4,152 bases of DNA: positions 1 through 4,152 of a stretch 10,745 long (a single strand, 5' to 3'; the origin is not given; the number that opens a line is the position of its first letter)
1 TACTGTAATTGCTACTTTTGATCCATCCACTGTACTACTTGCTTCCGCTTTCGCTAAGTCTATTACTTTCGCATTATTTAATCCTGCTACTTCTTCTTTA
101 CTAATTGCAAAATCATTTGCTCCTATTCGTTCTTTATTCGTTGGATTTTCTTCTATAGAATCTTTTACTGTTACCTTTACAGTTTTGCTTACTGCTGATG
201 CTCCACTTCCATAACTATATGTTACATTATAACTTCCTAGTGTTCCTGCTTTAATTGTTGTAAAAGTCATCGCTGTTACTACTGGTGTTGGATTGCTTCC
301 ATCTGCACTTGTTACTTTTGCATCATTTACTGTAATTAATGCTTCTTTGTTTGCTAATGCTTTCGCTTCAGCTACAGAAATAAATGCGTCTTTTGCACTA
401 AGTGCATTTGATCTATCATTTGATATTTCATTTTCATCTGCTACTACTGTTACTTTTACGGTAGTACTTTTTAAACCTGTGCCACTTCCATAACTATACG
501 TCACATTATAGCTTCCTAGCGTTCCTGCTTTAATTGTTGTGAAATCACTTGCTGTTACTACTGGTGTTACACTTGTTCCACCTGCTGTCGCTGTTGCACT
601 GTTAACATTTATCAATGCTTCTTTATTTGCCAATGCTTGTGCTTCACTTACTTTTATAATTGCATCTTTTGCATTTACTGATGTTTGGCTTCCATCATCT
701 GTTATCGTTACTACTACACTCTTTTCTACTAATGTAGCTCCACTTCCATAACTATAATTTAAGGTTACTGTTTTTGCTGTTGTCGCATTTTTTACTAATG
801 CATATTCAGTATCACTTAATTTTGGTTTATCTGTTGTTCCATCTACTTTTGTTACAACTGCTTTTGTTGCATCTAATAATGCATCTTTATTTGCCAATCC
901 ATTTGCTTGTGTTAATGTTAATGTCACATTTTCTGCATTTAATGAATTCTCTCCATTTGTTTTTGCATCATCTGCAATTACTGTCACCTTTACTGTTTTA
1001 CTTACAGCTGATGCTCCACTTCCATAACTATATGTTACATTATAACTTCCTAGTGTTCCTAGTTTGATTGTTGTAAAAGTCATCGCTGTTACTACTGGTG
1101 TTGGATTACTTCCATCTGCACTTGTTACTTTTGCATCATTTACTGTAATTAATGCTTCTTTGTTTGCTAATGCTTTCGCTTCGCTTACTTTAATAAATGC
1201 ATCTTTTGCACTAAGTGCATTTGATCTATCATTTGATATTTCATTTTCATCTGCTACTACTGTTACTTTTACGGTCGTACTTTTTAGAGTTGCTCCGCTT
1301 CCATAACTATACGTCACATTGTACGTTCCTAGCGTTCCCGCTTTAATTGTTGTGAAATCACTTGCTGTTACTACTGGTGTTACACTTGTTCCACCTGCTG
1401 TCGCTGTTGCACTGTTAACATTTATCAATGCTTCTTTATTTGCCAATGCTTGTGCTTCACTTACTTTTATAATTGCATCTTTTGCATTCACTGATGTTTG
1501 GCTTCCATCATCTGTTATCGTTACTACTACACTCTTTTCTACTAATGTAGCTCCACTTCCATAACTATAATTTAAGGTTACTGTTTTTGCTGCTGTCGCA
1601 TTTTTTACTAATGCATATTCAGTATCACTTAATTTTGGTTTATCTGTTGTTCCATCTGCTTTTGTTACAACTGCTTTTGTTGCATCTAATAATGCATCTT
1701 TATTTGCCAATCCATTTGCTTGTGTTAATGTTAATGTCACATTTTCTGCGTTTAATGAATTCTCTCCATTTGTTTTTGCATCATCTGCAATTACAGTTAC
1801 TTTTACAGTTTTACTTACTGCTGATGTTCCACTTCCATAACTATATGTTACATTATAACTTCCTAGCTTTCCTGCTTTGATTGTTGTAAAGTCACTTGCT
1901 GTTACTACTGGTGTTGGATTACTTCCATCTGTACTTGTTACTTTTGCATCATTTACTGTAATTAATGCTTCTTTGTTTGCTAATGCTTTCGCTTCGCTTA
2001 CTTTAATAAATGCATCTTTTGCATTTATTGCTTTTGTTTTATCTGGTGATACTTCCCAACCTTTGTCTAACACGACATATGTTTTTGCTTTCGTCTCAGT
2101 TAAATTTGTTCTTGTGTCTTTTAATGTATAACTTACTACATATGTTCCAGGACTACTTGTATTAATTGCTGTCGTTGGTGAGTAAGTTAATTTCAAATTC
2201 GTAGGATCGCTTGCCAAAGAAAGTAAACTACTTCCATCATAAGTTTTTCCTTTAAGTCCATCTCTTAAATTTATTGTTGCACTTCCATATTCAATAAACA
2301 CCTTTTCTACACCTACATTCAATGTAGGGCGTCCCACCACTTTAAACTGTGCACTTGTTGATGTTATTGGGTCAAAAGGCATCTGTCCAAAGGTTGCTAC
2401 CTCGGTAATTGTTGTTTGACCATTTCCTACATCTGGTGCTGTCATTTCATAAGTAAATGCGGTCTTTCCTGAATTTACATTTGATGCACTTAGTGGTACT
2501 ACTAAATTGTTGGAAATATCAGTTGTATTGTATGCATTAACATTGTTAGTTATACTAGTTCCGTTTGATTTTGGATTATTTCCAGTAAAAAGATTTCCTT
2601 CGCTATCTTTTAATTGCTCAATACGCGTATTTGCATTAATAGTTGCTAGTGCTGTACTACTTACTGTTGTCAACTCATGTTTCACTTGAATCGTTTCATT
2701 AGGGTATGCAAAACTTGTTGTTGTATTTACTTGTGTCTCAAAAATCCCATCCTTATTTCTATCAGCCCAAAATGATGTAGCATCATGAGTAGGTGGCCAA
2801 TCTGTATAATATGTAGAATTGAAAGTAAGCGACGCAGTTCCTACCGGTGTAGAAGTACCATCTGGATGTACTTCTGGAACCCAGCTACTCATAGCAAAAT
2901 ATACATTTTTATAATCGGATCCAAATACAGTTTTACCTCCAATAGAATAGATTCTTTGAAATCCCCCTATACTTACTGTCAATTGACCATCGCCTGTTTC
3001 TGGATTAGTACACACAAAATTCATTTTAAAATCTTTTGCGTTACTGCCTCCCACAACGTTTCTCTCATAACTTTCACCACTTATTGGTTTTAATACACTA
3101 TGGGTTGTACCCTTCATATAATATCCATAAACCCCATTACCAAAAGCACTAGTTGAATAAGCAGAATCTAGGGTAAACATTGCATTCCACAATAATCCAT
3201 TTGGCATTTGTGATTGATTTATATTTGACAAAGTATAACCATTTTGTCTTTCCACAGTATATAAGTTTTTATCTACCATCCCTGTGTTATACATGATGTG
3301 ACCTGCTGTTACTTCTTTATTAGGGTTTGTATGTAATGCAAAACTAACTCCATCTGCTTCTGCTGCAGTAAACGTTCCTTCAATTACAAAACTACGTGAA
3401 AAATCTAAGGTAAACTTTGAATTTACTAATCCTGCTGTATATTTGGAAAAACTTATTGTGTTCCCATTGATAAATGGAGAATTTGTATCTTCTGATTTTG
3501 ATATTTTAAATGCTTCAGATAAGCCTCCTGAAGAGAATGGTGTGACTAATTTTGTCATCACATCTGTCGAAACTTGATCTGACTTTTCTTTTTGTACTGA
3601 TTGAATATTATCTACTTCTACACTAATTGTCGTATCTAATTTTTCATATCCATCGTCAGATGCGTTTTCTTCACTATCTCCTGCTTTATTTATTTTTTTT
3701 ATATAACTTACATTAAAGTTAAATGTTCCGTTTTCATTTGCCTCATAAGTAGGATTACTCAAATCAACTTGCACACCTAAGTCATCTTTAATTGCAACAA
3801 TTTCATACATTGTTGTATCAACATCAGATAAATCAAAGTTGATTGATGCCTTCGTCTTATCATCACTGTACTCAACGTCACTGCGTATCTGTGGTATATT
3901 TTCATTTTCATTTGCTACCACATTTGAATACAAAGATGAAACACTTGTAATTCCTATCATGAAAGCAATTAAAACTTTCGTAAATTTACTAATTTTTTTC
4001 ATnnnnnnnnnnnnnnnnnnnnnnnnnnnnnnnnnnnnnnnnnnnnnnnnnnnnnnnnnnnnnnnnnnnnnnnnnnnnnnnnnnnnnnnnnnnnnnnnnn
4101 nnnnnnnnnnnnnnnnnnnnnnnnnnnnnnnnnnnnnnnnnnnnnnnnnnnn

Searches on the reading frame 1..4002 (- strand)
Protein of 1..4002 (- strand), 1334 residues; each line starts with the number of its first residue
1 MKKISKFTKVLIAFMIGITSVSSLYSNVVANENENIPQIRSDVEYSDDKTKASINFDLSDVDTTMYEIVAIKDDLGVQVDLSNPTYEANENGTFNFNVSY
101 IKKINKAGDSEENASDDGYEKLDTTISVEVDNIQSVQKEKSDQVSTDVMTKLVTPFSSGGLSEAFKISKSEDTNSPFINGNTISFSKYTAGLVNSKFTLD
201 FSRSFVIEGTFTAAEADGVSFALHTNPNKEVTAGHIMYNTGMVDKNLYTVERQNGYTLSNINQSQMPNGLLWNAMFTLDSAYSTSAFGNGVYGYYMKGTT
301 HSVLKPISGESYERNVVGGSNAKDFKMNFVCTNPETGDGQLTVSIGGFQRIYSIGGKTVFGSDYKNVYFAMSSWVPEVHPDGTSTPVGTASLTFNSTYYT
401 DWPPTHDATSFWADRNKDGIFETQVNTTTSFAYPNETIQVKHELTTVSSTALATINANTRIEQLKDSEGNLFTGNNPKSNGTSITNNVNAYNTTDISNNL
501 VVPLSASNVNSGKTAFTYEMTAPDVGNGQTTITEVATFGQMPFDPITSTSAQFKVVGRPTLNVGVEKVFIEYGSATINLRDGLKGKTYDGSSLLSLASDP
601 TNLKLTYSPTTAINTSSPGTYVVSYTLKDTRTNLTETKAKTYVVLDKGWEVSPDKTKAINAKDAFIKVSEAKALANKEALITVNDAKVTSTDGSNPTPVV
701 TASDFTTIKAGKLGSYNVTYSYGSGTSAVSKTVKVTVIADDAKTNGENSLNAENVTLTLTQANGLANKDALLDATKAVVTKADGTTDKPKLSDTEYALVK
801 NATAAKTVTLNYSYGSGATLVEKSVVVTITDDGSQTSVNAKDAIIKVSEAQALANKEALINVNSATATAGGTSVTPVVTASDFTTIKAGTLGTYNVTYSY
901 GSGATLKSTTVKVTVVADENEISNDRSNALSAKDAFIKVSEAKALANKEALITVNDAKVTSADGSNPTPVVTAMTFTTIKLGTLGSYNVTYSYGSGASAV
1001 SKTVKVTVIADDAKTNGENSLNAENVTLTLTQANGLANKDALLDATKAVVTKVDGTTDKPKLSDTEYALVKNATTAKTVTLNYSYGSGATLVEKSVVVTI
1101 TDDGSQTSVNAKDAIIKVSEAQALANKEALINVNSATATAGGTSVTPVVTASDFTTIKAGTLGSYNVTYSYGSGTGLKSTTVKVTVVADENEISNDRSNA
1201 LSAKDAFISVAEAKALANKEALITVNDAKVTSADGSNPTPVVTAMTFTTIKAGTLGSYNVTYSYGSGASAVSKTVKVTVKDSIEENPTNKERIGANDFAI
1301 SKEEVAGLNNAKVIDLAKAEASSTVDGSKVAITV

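Call 8: search_protein_families(library=pfam, proteins=[window:1-4002:-], max_evalue=0.01)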
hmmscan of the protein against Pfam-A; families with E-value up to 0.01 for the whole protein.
window:1-4002:- (1334 aa): 2 families
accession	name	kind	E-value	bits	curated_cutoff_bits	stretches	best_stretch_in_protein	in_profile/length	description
PF03330.24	DPBB_1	-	0.00022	21.8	28.8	0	804-852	26-68/83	Lytic transglycolase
PF09467.15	Yopt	-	0.006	17.1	25.5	0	774-799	39-64/71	Hypothetical protein Yopt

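Call 9: search_protein_families(library=ncbifam, proteins=[window:1-4002:-], max_evalue=0.01)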
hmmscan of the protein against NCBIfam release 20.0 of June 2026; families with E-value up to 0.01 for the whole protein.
window:1-4002:- (1334 aa): 0 families

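Call 47: search_solved_structures(query=window:1-4002:-, max_evalue=1, show_alignments=2)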
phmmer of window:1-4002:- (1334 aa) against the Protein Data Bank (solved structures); distinct sequences matched with E-value up to 1: 1.
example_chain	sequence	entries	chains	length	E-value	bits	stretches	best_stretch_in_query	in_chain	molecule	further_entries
7nwh_jj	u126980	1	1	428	1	10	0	218-357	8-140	eRF3a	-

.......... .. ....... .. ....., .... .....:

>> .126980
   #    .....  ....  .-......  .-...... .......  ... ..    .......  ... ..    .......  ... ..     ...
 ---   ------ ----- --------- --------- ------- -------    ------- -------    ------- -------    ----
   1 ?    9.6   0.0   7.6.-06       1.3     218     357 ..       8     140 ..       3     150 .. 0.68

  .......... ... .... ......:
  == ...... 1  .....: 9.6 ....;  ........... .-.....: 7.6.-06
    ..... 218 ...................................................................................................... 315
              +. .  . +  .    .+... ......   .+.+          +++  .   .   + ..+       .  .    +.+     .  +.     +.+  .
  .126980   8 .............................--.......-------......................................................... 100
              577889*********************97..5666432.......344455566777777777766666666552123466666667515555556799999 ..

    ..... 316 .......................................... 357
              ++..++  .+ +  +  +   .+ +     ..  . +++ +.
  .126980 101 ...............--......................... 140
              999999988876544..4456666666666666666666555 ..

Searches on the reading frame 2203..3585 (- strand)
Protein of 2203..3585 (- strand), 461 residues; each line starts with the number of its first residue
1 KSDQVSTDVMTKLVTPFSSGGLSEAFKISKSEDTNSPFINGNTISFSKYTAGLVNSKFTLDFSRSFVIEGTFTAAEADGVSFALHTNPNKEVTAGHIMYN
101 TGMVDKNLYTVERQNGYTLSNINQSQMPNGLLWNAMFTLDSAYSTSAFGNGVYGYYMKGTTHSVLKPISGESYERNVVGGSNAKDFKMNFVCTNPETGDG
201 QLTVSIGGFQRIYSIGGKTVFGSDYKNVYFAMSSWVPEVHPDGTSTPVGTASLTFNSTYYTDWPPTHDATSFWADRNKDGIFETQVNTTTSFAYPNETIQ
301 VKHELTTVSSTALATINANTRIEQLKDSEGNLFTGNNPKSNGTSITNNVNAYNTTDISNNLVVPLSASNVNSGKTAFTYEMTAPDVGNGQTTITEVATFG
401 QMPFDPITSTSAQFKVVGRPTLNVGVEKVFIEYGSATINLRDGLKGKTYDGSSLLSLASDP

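Call 56: find_homologous_proteins(query=window:2203-3585:-)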
Query window:2203-3585:-: 8000 candidates shared short words with the query, none scored E <= 0.001.

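Call 57: search_protein_families(library=pfam, proteins=[window:2203-3585:-], max_evalue=10)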
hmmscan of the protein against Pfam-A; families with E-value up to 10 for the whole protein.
window:2203-3585:- (461 aa): 1 family
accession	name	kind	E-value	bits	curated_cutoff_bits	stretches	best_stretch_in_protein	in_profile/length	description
PF20009.4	GEVED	-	0.37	12.1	24.4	1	271-329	3-52/78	GEVED domain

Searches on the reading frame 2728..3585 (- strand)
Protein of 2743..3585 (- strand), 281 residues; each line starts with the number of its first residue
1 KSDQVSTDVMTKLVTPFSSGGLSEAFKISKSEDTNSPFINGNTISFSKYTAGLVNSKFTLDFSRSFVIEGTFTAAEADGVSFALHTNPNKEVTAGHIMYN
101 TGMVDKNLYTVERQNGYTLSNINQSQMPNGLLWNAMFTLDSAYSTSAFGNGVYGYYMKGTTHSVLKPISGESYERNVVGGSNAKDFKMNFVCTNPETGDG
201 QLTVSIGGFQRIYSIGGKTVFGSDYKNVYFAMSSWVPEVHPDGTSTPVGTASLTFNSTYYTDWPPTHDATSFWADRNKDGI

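Call 66: search_protein_representatives(protein=window:2743-3585:-)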
Query: 281 residues. Proteins with E-value up to 0.001 (for the whole library): 13; up to 1e-10: 10; up to 1e-30: 1. The best 13 are listed.
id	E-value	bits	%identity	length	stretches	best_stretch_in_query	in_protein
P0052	6.6e-184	625.9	100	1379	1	1-281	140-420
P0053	4.5e-23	98.5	38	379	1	35-263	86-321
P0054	1.9e-21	93.1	36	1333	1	47-264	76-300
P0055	3.5e-21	92.3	36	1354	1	35-269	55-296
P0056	3.5e-19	85.7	35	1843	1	48-269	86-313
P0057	6.9e-19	84.7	35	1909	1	34-265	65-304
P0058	5.3e-17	78.5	37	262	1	35-233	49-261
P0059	7.9e-16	74.7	36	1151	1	48-280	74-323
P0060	5.1e-14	68.7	37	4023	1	25-224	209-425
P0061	1.1e-11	61.2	37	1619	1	47-280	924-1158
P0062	1.1e-05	41.5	33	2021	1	40-280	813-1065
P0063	2.6e-04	36.9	24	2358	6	154-218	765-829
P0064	8.7e-04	35.2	40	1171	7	16-51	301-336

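Call 67: search_protein_families(library=pfam, proteins=[P0053, P0054, P0055, P0058, P0059, P0056, P0057], max_evalue=0.01)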
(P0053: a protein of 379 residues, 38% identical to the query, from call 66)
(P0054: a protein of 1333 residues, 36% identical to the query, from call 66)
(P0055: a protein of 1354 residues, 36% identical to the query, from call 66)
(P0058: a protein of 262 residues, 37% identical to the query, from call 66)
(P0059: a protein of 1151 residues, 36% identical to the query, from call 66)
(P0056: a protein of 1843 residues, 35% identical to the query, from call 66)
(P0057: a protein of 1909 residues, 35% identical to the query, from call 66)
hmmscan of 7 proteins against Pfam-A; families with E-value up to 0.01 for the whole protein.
P0053 (379 aa): 1 family
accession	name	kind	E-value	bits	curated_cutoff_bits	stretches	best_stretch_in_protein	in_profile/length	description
PF18483.9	Lectin_L-type_dom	-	0.0062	16.9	78.3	0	99-141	33-80/215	Legume lectin beta-barrel domain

P0054 (1333 aa): 3 families
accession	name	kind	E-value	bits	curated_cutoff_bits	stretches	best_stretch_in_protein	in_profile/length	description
PF00395.25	SLH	-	1.9e-30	105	20.8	3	1221-1263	1-43/44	S-layer homology domain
PF18676.6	MBG_2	-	6.4e-11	43.1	25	1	869-950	1-72/72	MBG domain (YGX type)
PF19789.6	DUF6273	-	0.0022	18.3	23.5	0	572-631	126-171/172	Domain of unknown function (DUF6273)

P0055 (1354 aa): 4 families
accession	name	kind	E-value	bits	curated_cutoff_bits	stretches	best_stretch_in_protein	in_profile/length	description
PF00395.25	SLH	-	2.5e-31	107.8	20.8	3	1234-1276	2-44/44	S-layer homology domain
PF18676.6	MBG_2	-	1.4e-09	38.8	25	1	868-949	1-72/72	MBG domain (YGX type)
PF19789.6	DUF6273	-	1.5e-06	28.7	23.5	1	519-626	34-171/172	Domain of unknown function (DUF6273)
PF10342.15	Kre9_KNH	-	0.0039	18.3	24.6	1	679-760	4-83/94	Kre9/KNH-like N-terminal Ig-like domain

P0058 (262 aa): 1 family
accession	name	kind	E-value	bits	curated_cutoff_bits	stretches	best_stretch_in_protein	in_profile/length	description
PF19403.5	SpaA_2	-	0.0031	18.5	25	1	151-235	10-93/96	Prealbumin-like fold domain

P0059 (1151 aa): 4 families
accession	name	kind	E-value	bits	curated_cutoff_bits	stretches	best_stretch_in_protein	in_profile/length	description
PF00395.25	SLH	-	1.3e-30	105.5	20.8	3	1030-1073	1-44/44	S-layer homology domain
PF18676.6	MBG_2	-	1.5e-11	45.1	25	1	878-959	1-72/72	MBG domain (YGX type)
PF19789.6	DUF6273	-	1.4e-06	28.7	23.5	1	537-640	38-171/172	Domain of unknown function (DUF6273)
PF20009.4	GEVED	-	0.0063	17.7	24.4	0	314-337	3-16/78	GEVED domain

P0056 (1843 aa): 2 families
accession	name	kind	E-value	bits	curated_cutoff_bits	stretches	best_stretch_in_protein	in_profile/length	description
PF03442.20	CBM_X2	-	3.8e-12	46.6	28.9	1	1451-1520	3-74/83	Carbohydrate binding domain X2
PF20164.4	GspA_SrpA_N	-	0.0091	16.8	27.4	1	1415-1471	16-75/117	GspA/SrpA SigLec-like domain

P0057 (1909 aa): 4 families
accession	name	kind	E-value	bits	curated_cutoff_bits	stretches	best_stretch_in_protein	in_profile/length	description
PF18676.6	MBG_2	-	3.6e-20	72.8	25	1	1237-1309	1-72/72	MBG domain (YGX type)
PF09479.16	Flg_new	-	7.2e-11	42.5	27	1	1786-1849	3-65/65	Listeria-Bacteroides repeat domain (List_Bact_rpt)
PF16640.11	Big_3_5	-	3.1e-09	37.7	35.5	1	1435-1526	6-87/88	Bacterial Ig-like domain (group 3)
PF07581.17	Glug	-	0.005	17.6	20.5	0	650-666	5-23/28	The GLUG motif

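Call 71: search_solved_structures(query=A2, max_evalue=10, show_alignments=1)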
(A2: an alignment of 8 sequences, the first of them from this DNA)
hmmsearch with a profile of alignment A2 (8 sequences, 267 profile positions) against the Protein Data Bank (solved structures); distinct sequences matched with E-value up to 10: 0.

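Call 79: predict_structure(protein=window:2728-3510:-)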
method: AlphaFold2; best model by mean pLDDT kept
length: 261 residues; sequences in the alignment: 1
mean_pLDDT: 32.2   pTM: 0.23
mean pLDDT of the five models: 32.2, 30.7, 29.6, 25.5, 25.5
residues with pLDDT >= 90: 0; 70-90: 0; 50-70: 4; < 50: 257
segments of 3 or more residues with pLDDT < 50: 1-12, 17-34, 36-261
pLDDT, mean of each block of 10 residues (from residue 1): 35 49 41 43 40 38 37 32 29 28 26 24 24 24 28 28 32 36 35 28 28 37 31 27 30 30 28
secondary structure, 60 per line:
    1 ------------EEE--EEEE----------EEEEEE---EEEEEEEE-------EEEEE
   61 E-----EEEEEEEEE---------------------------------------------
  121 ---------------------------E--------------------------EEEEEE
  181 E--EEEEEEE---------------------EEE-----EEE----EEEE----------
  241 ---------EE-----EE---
elements in order: E13-15 E18-21 E32-37 E41-48 E56-61 E67-75 E175-181 E184-190 E212-214 E220-222 E227-230

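Call 80: search_protein_families(library=pfam, alignment_id=A2, max_evalue=1)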
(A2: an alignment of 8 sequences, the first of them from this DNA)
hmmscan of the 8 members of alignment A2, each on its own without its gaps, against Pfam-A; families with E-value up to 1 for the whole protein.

A. member 1, seq(261 aa): 0 families

B. families by the number of members that match (of 8 scanned): 3 families
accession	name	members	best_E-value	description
PF18483.9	Lectin_L-type_dom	3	0.00022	Legume lectin beta-barrel domain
PF19407.5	DUF5979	1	0.039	Domain of unknown function (DUF5979)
PF18479.7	PIN_11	1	0.08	PIN like domain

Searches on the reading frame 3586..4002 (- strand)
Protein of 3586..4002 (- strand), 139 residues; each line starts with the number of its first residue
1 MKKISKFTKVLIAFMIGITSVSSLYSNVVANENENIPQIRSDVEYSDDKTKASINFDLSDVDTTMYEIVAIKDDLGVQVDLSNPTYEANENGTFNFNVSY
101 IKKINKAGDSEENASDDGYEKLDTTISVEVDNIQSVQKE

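Call 57: search_protein_families(library=pfam, proteins=[window:3586-4002:-], max_evalue=10)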
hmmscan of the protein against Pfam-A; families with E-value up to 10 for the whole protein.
window:3586-4002:- (139 aa): 1 family
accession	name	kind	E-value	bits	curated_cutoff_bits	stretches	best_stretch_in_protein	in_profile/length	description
PF13786.12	DUF4179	-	0.00058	20.7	30.1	1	2-61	3-56/94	Domain of unknown function (DUF4179)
